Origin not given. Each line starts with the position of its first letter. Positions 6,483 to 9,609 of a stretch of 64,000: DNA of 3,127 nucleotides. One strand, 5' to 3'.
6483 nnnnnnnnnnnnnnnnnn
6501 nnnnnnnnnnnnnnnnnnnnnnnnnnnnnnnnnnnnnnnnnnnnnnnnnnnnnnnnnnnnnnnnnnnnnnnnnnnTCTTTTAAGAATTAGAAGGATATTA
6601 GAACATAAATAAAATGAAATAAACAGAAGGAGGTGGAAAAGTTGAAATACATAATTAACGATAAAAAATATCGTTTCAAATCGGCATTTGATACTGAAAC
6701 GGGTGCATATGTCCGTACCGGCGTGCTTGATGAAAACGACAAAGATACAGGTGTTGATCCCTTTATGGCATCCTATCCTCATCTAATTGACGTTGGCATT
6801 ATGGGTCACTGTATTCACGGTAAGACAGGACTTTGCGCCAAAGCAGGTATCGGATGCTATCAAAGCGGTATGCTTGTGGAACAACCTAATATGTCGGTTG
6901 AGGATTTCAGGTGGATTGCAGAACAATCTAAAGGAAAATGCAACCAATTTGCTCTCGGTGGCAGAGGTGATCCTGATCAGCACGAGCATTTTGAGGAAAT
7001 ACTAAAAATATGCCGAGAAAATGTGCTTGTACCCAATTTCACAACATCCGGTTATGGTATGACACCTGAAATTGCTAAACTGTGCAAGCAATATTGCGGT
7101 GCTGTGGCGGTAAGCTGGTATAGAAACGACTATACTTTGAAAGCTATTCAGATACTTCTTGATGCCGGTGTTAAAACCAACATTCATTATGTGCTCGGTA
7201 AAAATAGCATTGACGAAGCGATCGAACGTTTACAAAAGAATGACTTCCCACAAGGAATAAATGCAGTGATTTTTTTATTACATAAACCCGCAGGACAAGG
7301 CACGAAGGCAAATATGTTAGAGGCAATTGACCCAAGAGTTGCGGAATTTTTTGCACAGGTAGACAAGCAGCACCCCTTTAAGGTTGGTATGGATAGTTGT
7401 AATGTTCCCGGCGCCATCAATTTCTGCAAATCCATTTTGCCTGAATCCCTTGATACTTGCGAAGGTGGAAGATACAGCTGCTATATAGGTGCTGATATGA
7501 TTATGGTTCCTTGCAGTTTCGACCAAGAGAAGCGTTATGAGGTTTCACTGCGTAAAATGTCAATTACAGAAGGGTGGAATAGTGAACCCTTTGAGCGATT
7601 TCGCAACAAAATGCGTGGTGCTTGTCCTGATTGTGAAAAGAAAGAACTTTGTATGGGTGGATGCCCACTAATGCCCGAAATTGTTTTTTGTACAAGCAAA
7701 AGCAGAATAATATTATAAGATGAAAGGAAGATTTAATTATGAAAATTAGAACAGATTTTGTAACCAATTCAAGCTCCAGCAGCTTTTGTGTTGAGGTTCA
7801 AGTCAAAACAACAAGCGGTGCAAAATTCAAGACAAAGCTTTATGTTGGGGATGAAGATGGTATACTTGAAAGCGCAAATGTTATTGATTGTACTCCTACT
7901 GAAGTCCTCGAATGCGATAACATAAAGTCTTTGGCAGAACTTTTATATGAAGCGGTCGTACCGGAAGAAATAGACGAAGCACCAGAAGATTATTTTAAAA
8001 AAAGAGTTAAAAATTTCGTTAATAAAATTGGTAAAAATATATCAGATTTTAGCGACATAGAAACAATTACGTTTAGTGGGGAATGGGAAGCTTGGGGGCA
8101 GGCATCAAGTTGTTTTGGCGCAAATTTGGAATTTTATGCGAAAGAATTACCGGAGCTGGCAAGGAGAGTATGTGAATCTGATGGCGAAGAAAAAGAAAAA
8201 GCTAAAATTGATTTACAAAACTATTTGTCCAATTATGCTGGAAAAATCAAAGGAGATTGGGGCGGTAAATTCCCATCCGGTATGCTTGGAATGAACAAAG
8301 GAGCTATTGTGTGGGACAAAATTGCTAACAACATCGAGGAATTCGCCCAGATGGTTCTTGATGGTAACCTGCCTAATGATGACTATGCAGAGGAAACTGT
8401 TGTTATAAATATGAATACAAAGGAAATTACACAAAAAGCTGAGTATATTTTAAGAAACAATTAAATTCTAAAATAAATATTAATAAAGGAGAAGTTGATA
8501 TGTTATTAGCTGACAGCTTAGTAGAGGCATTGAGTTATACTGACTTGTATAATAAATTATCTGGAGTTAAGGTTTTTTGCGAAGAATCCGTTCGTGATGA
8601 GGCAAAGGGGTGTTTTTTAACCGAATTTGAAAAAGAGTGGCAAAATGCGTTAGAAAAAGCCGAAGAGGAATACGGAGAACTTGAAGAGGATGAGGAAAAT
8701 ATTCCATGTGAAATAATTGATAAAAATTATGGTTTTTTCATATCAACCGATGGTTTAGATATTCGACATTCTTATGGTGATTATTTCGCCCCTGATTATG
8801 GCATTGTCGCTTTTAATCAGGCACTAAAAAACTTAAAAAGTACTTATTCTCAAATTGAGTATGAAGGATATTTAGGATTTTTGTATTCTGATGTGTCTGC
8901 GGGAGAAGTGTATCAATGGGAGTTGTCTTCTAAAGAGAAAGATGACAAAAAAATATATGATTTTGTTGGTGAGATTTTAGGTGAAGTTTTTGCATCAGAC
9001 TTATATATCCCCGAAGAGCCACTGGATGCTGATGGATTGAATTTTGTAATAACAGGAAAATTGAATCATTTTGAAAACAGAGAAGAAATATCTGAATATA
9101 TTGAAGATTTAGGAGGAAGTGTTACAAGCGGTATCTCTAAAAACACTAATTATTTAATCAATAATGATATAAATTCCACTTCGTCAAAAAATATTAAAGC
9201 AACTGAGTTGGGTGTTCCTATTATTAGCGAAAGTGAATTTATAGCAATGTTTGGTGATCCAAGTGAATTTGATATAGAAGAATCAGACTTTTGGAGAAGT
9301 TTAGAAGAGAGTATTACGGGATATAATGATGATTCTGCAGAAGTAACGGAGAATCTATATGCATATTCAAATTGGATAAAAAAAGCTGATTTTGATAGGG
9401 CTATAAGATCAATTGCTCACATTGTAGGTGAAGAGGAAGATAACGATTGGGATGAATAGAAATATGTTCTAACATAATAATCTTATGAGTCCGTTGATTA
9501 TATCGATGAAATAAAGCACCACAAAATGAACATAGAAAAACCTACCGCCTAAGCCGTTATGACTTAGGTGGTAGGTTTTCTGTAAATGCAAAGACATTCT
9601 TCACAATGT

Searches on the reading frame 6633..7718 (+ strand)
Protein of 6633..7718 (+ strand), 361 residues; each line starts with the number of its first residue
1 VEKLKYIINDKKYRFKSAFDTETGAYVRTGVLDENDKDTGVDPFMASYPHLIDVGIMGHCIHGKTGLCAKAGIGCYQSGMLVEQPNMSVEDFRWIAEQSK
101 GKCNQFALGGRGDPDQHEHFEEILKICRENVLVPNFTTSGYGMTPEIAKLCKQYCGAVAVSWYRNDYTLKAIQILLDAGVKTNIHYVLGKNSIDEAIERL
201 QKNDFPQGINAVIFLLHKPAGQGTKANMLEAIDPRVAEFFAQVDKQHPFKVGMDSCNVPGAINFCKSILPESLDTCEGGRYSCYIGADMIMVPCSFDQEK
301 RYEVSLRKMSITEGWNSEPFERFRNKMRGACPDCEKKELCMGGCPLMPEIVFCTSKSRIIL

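Call 3: search_protein_families(library=pfam, proteins=[window:6633-7718:+], max_evalue=0.1)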
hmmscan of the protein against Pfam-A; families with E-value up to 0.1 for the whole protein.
window:6633-7718:+ (361 aa): 1 family
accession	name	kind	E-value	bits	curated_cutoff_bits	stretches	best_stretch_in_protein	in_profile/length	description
PF13186.11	SPASM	-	2.4e-06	28.1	21.5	1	276-334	1-66/67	Iron-sulfur cluster-binding domain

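Call 5: search_protein_families(library=padloc, proteins=[window:6633-7718:+], max_evalue=0.1)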
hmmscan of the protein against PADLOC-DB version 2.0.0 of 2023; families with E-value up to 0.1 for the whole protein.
window:6633-7718:+ (361 aa): 0 families

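Call 6: search_protein_families(library=ncbifam, proteins=[window:6633-7718:+], max_evalue=0.1)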
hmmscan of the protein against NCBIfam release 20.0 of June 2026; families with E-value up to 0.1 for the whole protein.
window:6633-7718:+ (361 aa): 13 families
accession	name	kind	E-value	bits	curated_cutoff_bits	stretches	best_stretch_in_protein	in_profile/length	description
TIGR04317.1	W_rSAM_matur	equivalog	2.8e-08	33.3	380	1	67-162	13-110/349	tungsten cofactor oxidoreductase radical SAM maturase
TIGR04085.1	rSAM_more_4Fe4S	domain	7.6e-06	26.3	27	1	276-346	1-76/93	SPASM domain-containing protein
TIGR04251.1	SCM_rSAM_ScmF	equivalog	7.5e-05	22.3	400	1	79-161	29-110/353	SynChlorMet cassette radical SAM/SPASM protein ScmF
TIGR03962.1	mycofact_rSAM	equivalog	8.8e-05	21.8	265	1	271-344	236-313/339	mycofactocin radical SAM maturase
TIGR04055.1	rSAM_NirJ2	equivalog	0.00047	19.8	500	1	167-344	125-303/326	putative heme d1 biosynthesis radical SAM protein NirJ2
TIGR04545.1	rSAM_ahbD_hemeb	equivalog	0.00066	19.2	500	1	275-344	248-317/339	heme b synthase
TIGR02109.1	PQQ_syn_pqqE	equivalog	0.0016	17.5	381.35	0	305-344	270-312/358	pyrroloquinoline quinone biosynthesis protein PqqE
TIGR04303.1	GeoRSP_rSAM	equivalog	0.0039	16.8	400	1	166-344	127-306/325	GeoRSP system radical SAM/SPASM protein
TIGR04053.2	TIGR04053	equivalog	0.015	14.6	395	0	166-251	136-221/366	TIGR04053 family radical SAM/SPASM domain-containing protein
TIGR04103.1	rSAM_nif11_3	equivalog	0.025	13.2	725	0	122-161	69-107/412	nif11-class peptide radical SAM maturase 3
NF033640.1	N_Twi_rSAM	subfamily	0.032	13.3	170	1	283-338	12-73/398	twitch domain-containing radical SAM protein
TIGR03942.1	sulfatase_rSAM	equivalog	0.045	12.8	349.45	1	311-345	287-325/363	anaerobic sulfatase maturase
TIGR04083.1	rSAM_pep_methan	hypoth_equivalog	0.065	12.1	300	0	306-346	274-312/376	TIGR04083 family peptide-modifying radical SAM enzyme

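Call 69: search_protein_families(library=phrogs, proteins=[window:6633-7718:+], max_evalue=0.01)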
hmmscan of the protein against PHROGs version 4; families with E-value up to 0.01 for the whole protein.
window:6633-7718:+ (361 aa): 1 family
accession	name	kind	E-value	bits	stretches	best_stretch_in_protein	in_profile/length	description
phrog_7293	-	unknown function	6.8e-15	55.9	1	12-298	23-310/384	-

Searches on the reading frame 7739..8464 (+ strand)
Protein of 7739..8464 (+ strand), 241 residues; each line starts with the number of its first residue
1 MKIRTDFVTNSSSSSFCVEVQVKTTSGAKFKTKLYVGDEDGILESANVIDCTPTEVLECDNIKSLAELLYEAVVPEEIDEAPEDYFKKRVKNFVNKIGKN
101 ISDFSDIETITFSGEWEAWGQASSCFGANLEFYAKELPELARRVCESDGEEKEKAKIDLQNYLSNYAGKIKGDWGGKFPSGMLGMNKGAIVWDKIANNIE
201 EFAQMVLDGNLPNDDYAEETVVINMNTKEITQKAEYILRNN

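Call 3: search_protein_families(library=pfam, proteins=[window:7739-8464:+], max_evalue=0.1)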
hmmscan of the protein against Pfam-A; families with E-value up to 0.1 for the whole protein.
window:7739-8464:+ (241 aa): 1 family
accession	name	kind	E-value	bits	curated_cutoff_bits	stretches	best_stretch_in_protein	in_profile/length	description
PF08881.15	CVNH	-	0.02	16.1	24.5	0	143-172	21-49/102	CVNH domain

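Call 5: search_protein_families(library=padloc, proteins=[window:7739-8464:+], max_evalue=0.1)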
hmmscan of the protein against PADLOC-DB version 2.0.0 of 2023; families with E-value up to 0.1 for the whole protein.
window:7739-8464:+ (241 aa): 1 family
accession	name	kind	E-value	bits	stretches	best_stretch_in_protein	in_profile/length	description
PDLC03079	Specificity_I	-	0.0023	15.1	1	63-113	6-59/470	Type I specificity subunit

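Call 6: search_protein_families(library=ncbifam, proteins=[window:7739-8464:+], max_evalue=0.1)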
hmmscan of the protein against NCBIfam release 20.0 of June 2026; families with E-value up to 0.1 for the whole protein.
window:7739-8464:+ (241 aa): 0 families

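Call 69: search_protein_families(library=phrogs, proteins=[window:7739-8464:+], max_evalue=0.01)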
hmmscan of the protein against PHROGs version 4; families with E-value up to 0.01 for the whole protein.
window:7739-8464:+ (241 aa): 0 families

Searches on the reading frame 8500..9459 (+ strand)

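Call 3: search_protein_families(library=pfam, proteins=[window:8500-9459:+], max_evalue=0.1)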
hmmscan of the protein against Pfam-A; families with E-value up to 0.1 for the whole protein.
window:8500-9459:+ (319 aa): 4 families
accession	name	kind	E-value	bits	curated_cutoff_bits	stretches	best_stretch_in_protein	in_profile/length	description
PF00533.33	BRCT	-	3.5e-11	43.6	21.3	1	179-250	8-77/78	BRCA1 C Terminus (BRCT) domain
PF12738.14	PTCB-BRCT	-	0.00014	22.2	22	1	192-243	11-60/63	twin BRCT domain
PF16589.12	BRCT_2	-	0.0014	19.4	27.3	1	179-243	5-66/86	BRCT domain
PF02841.20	GBP_C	-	0.031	14.1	24.3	1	22-119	81-167/297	Guanylate-binding protein, C-terminal domain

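Call 5: search_protein_families(library=padloc, proteins=[window:8500-9459:+], max_evalue=0.1)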
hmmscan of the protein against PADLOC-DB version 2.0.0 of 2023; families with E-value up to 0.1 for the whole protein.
window:8500-9459:+ (319 aa): 1 family
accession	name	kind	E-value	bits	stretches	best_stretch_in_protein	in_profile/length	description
PDLC05027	PDC-S48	-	1.1e-11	42.4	1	179-252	335-406/411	-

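Call 6: search_protein_families(library=ncbifam, proteins=[window:8500-9459:+], max_evalue=0.1)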
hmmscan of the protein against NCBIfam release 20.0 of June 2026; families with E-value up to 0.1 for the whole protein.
window:8500-9459:+ (319 aa): 6 families
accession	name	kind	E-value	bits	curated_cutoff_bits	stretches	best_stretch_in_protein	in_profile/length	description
NF005932.1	PRK07956.1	equivalog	1.6e-12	46.8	369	1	177-250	593-663/664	NAD-dependent DNA ligase LigA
TIGR00575.1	dnlj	equivalog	1.2e-11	43.7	444.45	1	177-247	585-652/652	NAD-dependent DNA ligase LigA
NF010931.0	PRK14351.1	equivalog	1.5e-11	43.6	1051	1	177-252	610-683/692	NAD-dependent DNA ligase LigA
NF004719.0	PRK06063.1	equivalog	3.8e-08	32.6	389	1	178-251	235-306/331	DEDDh family exonuclease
NF004844.0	PRK06195.1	equivalog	6.4e-05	22.5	373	1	179-228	223-271/309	DNA polymerase III subunit epsilon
NF047932.1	antiphage_GapS2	exception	0.0016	18.7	330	1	174-242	119-187/189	anti-phage protein GapS2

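Call 69: search_protein_families(library=phrogs, proteins=[window:8500-9459:+], max_evalue=0.01)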
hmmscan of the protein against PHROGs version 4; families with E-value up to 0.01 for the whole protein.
window:8500-9459:+ (319 aa): 4 families
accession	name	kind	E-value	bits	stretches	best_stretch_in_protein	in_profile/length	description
phrog_3498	-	DNA, RNA and nucleotide metabolism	2.1e-20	74.6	1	177-249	178-251/256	NAD-dependent DNA ligase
phrog_3869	-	DNA, RNA and nucleotide metabolism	2.6e-20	73.5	1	172-252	576-654/656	NAD-dependent DNA ligase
phrog_2561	-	DNA, RNA and nucleotide metabolism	3.2e-07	31.7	1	180-250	92-159/167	DNA ligase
phrog_3989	-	unknown function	4.2e-06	27.2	1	175-221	205-250/296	-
